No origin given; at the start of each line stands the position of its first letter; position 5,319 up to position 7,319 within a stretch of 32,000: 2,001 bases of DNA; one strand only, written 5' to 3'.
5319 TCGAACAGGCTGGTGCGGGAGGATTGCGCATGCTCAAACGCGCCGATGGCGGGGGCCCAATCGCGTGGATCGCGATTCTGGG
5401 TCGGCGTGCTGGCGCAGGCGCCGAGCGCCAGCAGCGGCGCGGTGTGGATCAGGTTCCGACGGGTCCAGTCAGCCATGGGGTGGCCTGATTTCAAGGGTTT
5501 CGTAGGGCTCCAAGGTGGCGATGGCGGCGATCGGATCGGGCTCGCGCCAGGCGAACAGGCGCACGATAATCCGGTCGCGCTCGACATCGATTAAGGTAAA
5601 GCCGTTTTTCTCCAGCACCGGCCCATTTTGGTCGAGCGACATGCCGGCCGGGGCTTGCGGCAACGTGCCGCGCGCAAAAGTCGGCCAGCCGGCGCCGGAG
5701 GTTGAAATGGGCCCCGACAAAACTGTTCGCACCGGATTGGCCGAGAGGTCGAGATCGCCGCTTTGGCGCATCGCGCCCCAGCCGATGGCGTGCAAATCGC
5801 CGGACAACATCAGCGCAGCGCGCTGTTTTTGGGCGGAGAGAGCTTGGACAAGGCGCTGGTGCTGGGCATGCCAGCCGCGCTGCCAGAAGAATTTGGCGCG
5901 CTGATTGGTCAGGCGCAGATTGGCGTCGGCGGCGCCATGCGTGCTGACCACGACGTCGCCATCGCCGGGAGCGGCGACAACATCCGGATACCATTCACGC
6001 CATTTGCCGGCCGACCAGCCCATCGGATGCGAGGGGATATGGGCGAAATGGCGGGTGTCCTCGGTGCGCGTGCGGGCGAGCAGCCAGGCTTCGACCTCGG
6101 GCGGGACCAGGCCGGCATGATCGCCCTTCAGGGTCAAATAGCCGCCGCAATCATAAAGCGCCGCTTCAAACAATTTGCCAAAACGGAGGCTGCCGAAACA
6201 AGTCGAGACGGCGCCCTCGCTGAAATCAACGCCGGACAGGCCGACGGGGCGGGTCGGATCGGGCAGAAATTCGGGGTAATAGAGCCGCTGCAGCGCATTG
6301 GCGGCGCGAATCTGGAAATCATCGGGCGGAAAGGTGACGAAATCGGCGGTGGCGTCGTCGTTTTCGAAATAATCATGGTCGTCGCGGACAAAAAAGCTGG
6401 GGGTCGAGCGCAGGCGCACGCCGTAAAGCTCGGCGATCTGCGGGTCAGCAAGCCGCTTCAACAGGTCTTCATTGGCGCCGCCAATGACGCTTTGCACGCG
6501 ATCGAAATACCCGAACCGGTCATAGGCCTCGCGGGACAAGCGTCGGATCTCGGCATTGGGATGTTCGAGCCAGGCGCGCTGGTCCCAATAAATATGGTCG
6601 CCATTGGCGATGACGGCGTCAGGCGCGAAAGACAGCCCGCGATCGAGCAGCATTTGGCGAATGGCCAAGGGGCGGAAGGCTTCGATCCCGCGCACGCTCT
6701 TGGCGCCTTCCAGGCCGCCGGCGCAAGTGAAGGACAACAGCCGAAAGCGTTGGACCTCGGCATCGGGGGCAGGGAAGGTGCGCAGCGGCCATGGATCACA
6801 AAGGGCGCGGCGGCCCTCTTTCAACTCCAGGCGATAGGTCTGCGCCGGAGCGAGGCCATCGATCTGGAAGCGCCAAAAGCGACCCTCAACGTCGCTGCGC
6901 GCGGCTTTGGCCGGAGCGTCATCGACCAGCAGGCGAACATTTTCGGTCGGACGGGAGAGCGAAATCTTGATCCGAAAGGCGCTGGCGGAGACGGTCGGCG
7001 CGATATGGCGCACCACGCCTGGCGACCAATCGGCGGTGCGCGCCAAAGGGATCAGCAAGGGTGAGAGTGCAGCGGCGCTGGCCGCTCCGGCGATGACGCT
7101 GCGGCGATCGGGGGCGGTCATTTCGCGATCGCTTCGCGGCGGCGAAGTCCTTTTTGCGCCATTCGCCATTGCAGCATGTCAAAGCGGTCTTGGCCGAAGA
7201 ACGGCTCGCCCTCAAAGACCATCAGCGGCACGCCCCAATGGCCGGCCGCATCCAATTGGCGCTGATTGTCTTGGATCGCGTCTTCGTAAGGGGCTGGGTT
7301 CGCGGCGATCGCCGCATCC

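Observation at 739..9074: Candidate GntR-controlled uptake plus exported-hydrolase module: a TonB-dependent receptor and a five-gene operon share an identical operator-like palindrome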

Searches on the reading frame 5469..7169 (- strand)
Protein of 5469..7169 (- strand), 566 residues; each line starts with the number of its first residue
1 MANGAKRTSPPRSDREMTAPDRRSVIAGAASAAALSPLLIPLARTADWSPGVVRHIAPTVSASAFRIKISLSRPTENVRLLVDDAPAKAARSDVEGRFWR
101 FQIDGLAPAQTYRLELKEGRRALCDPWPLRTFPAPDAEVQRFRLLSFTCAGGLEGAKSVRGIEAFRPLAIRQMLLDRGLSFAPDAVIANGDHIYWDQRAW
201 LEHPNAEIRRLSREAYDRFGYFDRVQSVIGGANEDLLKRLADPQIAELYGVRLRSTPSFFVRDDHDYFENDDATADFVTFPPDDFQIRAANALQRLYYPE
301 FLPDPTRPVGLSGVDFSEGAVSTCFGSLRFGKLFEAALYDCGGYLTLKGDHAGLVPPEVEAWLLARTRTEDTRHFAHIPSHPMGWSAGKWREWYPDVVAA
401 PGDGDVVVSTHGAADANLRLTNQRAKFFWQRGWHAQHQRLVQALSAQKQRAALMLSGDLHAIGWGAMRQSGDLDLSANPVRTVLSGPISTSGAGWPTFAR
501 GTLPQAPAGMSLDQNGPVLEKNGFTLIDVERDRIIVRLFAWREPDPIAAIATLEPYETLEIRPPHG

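Call 8: search_protein_families(library=pfam, proteins=[window:5469-7169:-], max_evalue=0.01)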
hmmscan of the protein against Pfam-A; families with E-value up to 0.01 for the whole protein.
window:5469-7169:- (566 aa): 1 family
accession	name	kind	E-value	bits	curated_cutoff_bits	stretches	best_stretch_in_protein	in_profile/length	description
PF09423.15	PhoD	-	7.4e-06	25.8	27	0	182-340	24-160/343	PhoD-like phosphatase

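Call 9: find_homologous_proteins(query=window:5469-7169:-, max_evalue=1e-10)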
Query window:5469-7169:- (566 aa): 2080 proteins with E <= 1e-10 among 8000 candidates; the best 120 are listed.
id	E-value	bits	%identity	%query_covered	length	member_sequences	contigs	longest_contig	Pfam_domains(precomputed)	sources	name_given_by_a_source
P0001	0.0e+0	1265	100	97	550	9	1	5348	PF09423.16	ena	-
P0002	2.1e-290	982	78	92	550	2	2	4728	-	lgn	-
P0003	1.5e-239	814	67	91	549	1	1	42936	PF09423.16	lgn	-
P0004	2.9e-225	767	64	91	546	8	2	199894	-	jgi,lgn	jgi:hypothetical protein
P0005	8.0e-225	766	62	96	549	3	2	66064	-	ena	-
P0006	2.6e-224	764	64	91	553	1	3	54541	PF09423.16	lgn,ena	-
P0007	2.7e-224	764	61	96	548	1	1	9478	-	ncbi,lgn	-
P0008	4.1e-224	763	65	89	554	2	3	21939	-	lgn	-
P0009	3.0e-221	754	61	96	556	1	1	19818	-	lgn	-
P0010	1.8e-220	751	59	96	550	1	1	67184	-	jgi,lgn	-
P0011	5.1e-220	750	62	91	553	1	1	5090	-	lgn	-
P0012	5.6e-219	746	62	93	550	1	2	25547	-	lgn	-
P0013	4.8e-217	740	64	89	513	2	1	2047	-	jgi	jgi:hypothetical protein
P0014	4.9e-217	740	61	92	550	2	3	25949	PF09423.16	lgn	-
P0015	5.3e-217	740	61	92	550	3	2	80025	-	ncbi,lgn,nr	ncbi:MAG: hypothetical protein HXY23_03975 [Parvularculaceae bacterium]|nr:hypothetical protein [Par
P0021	2.1e-191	655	56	91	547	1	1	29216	PF09423.16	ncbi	-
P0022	1.8e-190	652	56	91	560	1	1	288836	PF09423.16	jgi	jgi:hypothetical protein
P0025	5.0e-189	648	54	91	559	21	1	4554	PF09423.16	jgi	jgi:hypothetical protein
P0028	4.6e-187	641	67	73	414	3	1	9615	PF09423.16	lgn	-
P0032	2.8e-184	632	53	91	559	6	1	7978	PF09423.16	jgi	jgi:hypothetical protein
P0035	2.2e-182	626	52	96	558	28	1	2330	PF09423.16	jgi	jgi:hypothetical protein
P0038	1.3e-181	623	52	91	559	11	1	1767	PF09423.16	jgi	jgi:hypothetical protein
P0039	1.7e-181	623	54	91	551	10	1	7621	PF09423.16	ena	-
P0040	3.7e-181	622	52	96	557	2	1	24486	PF09423.16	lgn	-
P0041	8.0e-181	620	50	95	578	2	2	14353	PF09423.16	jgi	jgi:hypothetical protein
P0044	2.2e-180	619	50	95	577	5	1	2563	PF09423.16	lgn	-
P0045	2.3e-180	619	52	95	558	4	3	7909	PF09423.16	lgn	-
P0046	1.3e-179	616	51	93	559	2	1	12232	PF09423.16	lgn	-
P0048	6.4e-179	614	52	91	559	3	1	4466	PF09423.16,PF10518.15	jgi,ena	-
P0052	8.4e-178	610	51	96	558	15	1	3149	PF09423.16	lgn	-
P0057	2.4e-176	606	51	95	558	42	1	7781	PF09423.16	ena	-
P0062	7.2e-175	601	53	91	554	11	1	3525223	-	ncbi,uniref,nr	ncbi:hypothetical protein [Porphyrobacter sp. CACIAM 03H1]|uniref:hypothetical protein n=1 Tax=Porph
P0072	9.5e-171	587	52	96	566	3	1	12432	PF09423.16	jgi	-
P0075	3.2e-169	582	57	83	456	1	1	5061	PF09423.16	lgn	-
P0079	4.9e-168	578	51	96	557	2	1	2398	PF09423.16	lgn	-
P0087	2.5e-161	556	51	91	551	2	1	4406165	PF09423.16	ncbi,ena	-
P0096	3.0e-160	553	49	90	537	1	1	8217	PF09423.16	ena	-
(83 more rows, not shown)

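Call 11: find_related_loci(query=A1, collection=genome_contigs, flank=10000)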
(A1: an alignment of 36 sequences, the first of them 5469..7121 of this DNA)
Query A1 (550 aa) in genome_contigs; peptide patterns used: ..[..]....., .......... (x = any residue, [..] = any of these).
503 stretches matched a pattern; 305 encode a relative of the query (tblastn E <= 1e-3); the best 80 are kept; 80 distinct loci.
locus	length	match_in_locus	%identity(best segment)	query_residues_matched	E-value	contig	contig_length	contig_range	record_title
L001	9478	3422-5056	61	1-545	0e+0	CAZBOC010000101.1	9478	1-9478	MAG TPA_asm: uncultured Caulobacterales bacterium isolate SRP128890_co1_199 genome assembly, contig: NODE_10348_length_9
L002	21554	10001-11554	63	32-548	0e+0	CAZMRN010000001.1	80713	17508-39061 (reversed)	MAG TPA_asm: uncultured Caulobacteraceae bacterium isolate SRP290908_co1_113 genome assembly, contig: NODE_280_length_80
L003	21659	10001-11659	60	1-548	0e+0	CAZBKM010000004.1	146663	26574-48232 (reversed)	MAG TPA_asm: uncultured Hyphomonadaceae bacterium isolate SRP332253_co1_276 genome assembly, contig: NODE_64_length_1466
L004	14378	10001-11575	61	24-545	0e+0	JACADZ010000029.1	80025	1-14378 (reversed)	MAG: Parvularculaceae bacterium isolate L.E.AP.15 k119_451521, whole genome shotgun sequence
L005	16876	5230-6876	53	3-545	0e+0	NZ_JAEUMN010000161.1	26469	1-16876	MAG: Phenylobacterium sp. isolate new MAG-148 k141_2403407, whole genome shotgun sequence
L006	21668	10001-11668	52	2-545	0e+0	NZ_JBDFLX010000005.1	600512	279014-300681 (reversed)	Noviherbaspirillum sp. 1P10PC tig00000007, whole genome shotgun sequence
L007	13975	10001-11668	52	2-545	0e+0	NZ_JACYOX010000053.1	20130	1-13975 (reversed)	Noviherbaspirillum soli strain SUEMI10 Scaffold51_1, whole genome shotgun sequence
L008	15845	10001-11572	53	30-545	0e+0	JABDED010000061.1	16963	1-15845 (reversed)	MAG: Betaproteobacteria bacterium isolate BWMinHeated_Nextera8_MAG2 3300020912.a:Ga0207076_1143, whole genome shotgun se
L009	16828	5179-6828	50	6-545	0e+0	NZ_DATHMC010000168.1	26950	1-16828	MAG: Undibacterium sp. isolate SMAG_U12622 k141_3791230, whole genome shotgun sequence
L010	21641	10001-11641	51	14-548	6e-180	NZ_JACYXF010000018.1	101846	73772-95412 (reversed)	Noviherbaspirillum malthae strain CC-AFH3 Scaffold17_1, whole genome shotgun sequence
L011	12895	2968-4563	54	1-539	4e-179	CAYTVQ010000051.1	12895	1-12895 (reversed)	MAG TPA_asm: uncultured Caulobacterales bacterium isolate SRP173033_co3_114 genome assembly, contig: NODE_6431_length_12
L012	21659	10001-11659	51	2-545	2e-178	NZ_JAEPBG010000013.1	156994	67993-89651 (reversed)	Noviherbaspirillum pedocola strain DKR-6 contig13, whole genome shotgun sequence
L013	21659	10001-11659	50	6-548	7e-177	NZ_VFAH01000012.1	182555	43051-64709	Noviherbaspirillum aerium strain 122213-3 Scaffold12, whole genome shotgun sequence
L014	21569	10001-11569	52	31-545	9e-175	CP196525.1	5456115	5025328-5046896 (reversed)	Telluria sp. B2 chromosome, complete genome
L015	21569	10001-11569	52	31-545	5e-171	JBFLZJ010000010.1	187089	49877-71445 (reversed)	MAG: Pseudomonadota bacterium isolate MAG108 MAG108_10, whole genome shotgun sequence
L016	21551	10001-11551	53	32-546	6e-170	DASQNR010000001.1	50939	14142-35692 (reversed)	MAG TPA_asm: Allosphingosinicella sp. isolate SMAG_U10781 k141_344497, whole genome shotgun sequence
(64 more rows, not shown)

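Call 18: search_protein_families(library=pfam, proteins=[L016:7972-8745:-, L016:8203-9897:+, L016:14188-15525:+, L016:15522-17075:+, L016:16867-18636:+, L016:18540-19550:-, L016:19442-20797:+, L002:6448-8064:-, L002:16078-17601:+, L002:19012-20313:+], max_evalue=0.001)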
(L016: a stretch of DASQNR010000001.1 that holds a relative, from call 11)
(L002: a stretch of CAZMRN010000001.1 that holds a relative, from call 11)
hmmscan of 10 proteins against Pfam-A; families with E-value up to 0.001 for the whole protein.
L016:7972-8745:- (257 aa): 2 families
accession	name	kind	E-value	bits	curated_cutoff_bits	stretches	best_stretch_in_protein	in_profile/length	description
PF00378.25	ECH_1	-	1.3e-37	130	27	1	13-245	4-237/251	Enoyl-CoA hydratase/isomerase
PF16113.10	ECH_2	-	2.7e-19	70.3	27.2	1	28-249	15-239/335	Enoyl-CoA hydratase/isomerase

L016:8203-9897:+ (564 aa): 2 families
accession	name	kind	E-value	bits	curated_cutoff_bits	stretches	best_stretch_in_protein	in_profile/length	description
PF03403.19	PAF-AH_p_II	-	9.4e-09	34.7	20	1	278-319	97-138/372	Platelet-activating factor acetylhydrolase, isoform II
PF07224.18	Chlorophyllase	-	5.2e-08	32.5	26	1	272-316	33-77/301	Chlorophyllase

L016:14188-15525:+ (445 aa): 0 families

L016:15522-17075:+ (517 aa): 2 families
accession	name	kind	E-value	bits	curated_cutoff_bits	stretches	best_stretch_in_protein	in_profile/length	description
PF02776.23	TPP_enzyme_N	-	2e-26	92.5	26.8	1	5-108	2-105/119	Thiamine pyrophosphate enzyme, N-terminal TPP binding domain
PF02775.26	TPP_enzyme_C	-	1.2e-25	90.5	21.9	1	375-514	18-151/151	Thiamine pyrophosphate enzyme, C-terminal TPP binding domain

L016:16867-18636:+ (589 aa): 0 families

L016:18540-19550:- (336 aa): 2 families
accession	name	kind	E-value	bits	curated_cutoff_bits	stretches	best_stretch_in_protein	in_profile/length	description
PF00392.27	GntR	-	4.8e-20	71.4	27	1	101-162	2-64/64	Bacterial regulatory proteins, gntR family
PF07729.17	FCD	-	2.2e-08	35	24.3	1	172-297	1-124/125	FCD domain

L016:19442-20797:+ (451 aa): 2 families
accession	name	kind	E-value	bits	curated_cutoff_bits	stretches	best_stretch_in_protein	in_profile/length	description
PF06863.17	DUF1254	-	7.8e-44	149.5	22.2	1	65-195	1-133/133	Protein of unknown function (DUF1254)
PF06742.16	DUF1214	-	7.3e-32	110.7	25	1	322-432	1-111/112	Protein of unknown function (DUF1214)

L002:6448-8064:- (538 aa): 3 families
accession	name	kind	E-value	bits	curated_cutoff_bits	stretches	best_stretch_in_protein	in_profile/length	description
PF02775.26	TPP_enzyme_C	-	7.7e-30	104.1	21.9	1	395-533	15-150/151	Thiamine pyrophosphate enzyme, C-terminal TPP binding domain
PF02776.23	TPP_enzyme_N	-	1.2e-27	96.4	26.8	1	27-131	2-106/119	Thiamine pyrophosphate enzyme, N-terminal TPP binding domain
PF00205.28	TPP_enzyme_M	-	8.4e-05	22.7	30.4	1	213-295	3-87/137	Thiamine pyrophosphate enzyme, central domain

L002:16078-17601:+ (507 aa): 0 families

L002:19012-20313:+ (433 aa): 5 families
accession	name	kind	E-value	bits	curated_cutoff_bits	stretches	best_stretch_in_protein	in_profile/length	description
PF07690.21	MFS_1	-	2.9e-54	184.7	33.4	1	27-369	1-347/347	Major Facilitator Superfamily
PF03137.26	OATP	-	6.5e-08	31.7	25.8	1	213-305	285-377/545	Organic Anion Transporter Polypeptide (OATP) family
PF00083.30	Sugar_tr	-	3.2e-07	30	22.3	1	67-203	54-196/452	Sugar (and other) transporter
PF05977.19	MFS_3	-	1.9e-05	23.7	27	1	68-389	55-380/524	Transmembrane secretion effector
PF00854.27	PTR2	-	0.00012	21.6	27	1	107-196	32-120/392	POT family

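Call 19: find_encoding_contigs(protein=P0003, flank=10000, max_places=2)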
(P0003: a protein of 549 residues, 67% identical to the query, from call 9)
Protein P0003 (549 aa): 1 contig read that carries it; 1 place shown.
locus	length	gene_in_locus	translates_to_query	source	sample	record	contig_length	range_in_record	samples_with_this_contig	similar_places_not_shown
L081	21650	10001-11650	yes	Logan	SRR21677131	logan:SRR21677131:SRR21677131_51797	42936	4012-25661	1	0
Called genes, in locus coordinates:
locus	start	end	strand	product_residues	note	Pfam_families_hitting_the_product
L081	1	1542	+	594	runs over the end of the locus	PF00571:CBS (faint), PF01590:GAF, PF00512:HisKA, PF02518:HATPase_c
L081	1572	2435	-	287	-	-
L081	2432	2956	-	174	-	PF04542:Sigma70_r2, PF22029:PhyR_sigma2, PF07638:Sigma70_ECF (weak), PF08281:Sigma70_r4_2, PF04545:Sigma70_r4 (weak)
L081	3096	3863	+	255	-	PF13505:OMP_b-brl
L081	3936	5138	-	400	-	PF13372:Alginate_exp (weak)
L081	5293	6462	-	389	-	-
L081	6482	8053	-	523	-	PF02776:TPP_enzyme_N, PF02775:TPP_enzyme_C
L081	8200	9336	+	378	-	PF03403:PAF-AH_p_II (weak)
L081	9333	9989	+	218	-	PF01323:DSBA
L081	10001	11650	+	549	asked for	PF09423:PhoD (faint)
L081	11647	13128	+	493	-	-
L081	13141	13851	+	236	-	PF00392:GntR, PF07729:FCD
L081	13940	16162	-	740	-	PF07715:Plug, PF00593:TonB_dep_Rec_b-barrel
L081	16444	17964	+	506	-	PF00135:COesterase, PF20434:BD-FAE (faint), PF07859:Abhydrolase_3 (weak), PF00135:COesterase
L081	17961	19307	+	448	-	PF06863:DUF1254, PF06742:DUF1214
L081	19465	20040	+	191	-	PF06778:Chlor_dismutase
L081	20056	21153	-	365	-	PF13350:Y_phosphatase3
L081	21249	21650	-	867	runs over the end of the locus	PF07715:Plug (weak), PF00593:TonB_dep_Rec_b-barrel, PF14905:OMP_b-brl_3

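Call 20: find_encoding_contigs(protein=P0004, flank=10000, max_places=2)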
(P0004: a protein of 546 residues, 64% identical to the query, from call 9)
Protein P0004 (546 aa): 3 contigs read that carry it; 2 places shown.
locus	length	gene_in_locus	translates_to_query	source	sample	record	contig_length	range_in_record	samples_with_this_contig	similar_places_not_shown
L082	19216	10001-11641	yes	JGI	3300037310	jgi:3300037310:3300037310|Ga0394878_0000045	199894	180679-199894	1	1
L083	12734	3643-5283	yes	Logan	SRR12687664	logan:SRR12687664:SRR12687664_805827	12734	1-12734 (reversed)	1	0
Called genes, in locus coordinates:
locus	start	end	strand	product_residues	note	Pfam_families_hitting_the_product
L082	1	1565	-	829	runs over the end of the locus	PF27097:VirB4_TrbE_N, PF03135:CagE_TrbE_VirB (weak), PF19044:P-loop_TraG (weak)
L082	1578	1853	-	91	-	PF05101:VirB3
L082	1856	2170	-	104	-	PF04956:TrbC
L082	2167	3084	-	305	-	PF00437:T2SSE, PF27713:UCP018868 (weak)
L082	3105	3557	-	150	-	-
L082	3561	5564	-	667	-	PF02534:T4SS-DNA_transf, PF10412:TrwB_AAD_bind, PF12696:TraG-D_C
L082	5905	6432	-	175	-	PF13404:HTH_AsnC-type, PF13412:HTH_24, PF01037:AsnC_trans_reg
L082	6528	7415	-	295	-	PF02775:TPP_enzyme_C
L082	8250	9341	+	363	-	PF03403:PAF-AH_p_II (faint)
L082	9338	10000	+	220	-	PF01323:DSBA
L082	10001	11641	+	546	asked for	-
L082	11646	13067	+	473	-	-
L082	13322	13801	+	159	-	-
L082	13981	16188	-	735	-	PF07715:Plug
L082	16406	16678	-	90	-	-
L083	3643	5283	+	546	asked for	-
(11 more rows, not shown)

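Call 21: search_protein_families(library=ncbifam, proteins=[window:5469-7121:-, L081:6482-8053:-, L081:16444-17964:+, L081:17961-19307:+, L081:5293-6462:-], max_evalue=0.001)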
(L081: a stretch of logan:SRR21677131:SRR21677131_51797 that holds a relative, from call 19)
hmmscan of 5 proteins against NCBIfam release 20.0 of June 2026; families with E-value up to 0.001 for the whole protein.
window:5469-7121:- (550 aa): 0 families

L081:6482-8053:- (523 aa): 55 families (the best 25 are shown)
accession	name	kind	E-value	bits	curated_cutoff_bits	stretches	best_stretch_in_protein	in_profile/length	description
NF005760.0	PRK07586.1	equivalog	1.1e-189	631.8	363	1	12-520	2-513/514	acetolactate synthase large subunit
NF009122.0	PRK12474.1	subfamily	8.1e-157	523.1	835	1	12-520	6-517/518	hypothetical protein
NF005485.1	PRK07092.1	equivalog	2.2e-52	178.6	493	1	21-521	11-518/523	benzoylformate decarboxylase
NF006052.0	PRK08199.1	subfamily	3.1e-44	151.2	539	2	329-520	352-536/559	thiamine pyrophosphate protein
NF006122.0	PRK08266.1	subfamily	4.2e-40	137.7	571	2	350-518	359-521/543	hypothetical protein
NF006187.0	PRK08322.1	equivalog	6.2e-38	130.5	509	2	14-220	5-211/548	acetolactate synthase large subunit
NF005712.0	PRK07524.1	subfamily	5.1e-37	127.5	500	2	321-519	336-527/536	5-guanidino-2-oxopentanoate decarboxylase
TIGR00118.1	acolac_lg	equivalog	1.5e-36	126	538.35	2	12-224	2-218/557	biosynthetic-type acetolactate synthase large subunit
NF006378.0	PRK08617.1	equivalog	5.8e-36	124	510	2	9-229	6-227/556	acetolactate synthase AlsS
NF006203.0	PRK08327.1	equivalog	2e-35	122.4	456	2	8-231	6-247/571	thiamine pyrophosphate-requiring protein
NF005651.0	PRK07418.1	subfamily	3.1e-33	114.9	942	2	341-520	385-558/617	acetolactate synthase large subunit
NF006016.1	PRK08155.1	equivalog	1.8e-32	112.5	870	2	344-521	360-532/554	acetolactate synthase large subunit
NF006524.0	PRK08978.1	equivalog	2.9e-32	111.6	738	2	336-520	344-523/548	acetolactate synthase 2 catalytic subunit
TIGR02418.1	acolac_catab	equivalog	3e-31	108.5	551.1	2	393-518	409-526/539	acetolactate synthase AlsS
NF006591.0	PRK09124.1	equivalog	5.4e-30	104.2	792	2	335-520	350-528/574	ubiquinone-dependent pyruvate dehydrogenase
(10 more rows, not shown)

L081:16444-17964:+ (506 aa): 5 families
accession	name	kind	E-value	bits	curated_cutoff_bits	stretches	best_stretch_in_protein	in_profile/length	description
NF058653.1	LipP1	equivalog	2e-13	49.9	350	1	103-227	58-167/300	LipP1 family hormone-sensitive lipase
NF033149.0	CHL_hydrolase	equivalog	2.8e-07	29.7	500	1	110-227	68-171/310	chloramphenicol hydrolase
NF058651.1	GESAG_HSLs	subfamily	0.00012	21.2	430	1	109-234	60-166/296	GESAG motif subfamily hormone-sensitive lipase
NF052354.1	EstLipQMycob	equivalog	0.00014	20.6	700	1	115-216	164-250/418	esterase LipQ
NF058649.1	GTSAG_HSLs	subfamily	0.00036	20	380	0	112-162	87-136/312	GTSAG motif subfamily hormone-sensitive lipase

L081:17961-19307:+ (448 aa): 0 families

L081:5293-6462:- (389 aa): 3 families
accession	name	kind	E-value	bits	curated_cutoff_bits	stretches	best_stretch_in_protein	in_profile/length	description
NF007943.0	PRK10662.1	equivalog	2.8e-10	39.3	266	1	99-258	80-240/380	D-alanyl-D-alanine-carboxypeptidase/endopeptidase AmpH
NF052559.1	MthAcHydAcmB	equivalog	0.00031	19.6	550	0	96-246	52-217/391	methyl acetate hydrolase AcmB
NF033085.1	bla_class_C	equivalog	0.00062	18.7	415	1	99-244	51-188/356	class C beta-lactamase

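Call 28: search_solved_structures(query=window:5469-7121:-, max_evalue=1)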
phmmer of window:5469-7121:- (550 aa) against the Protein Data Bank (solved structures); distinct sequences matched with E-value up to 1: 6.
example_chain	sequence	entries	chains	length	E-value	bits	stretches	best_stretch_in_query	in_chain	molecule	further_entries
3mv8_E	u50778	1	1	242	0.21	13.2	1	271-347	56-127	beta chain of the TK3 TCR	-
3mv9_E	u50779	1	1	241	0.21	13.1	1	272-347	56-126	beta chain of the TK3 TCR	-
4pri_E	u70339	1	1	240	0.24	13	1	273-347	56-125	TK3 TCR beta chain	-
3mv7_E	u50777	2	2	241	0.24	12.9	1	273-347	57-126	beta chain of the TK3 TCR | TK3 TCR beta chain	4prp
4prh_E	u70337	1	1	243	0.24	12.9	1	273-347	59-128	TK3 TCR beta chain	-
2ebn_A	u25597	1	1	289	0.45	12.1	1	211-339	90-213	ENDO-BETA-N-ACETYLGLUCOSAMINIDASE F1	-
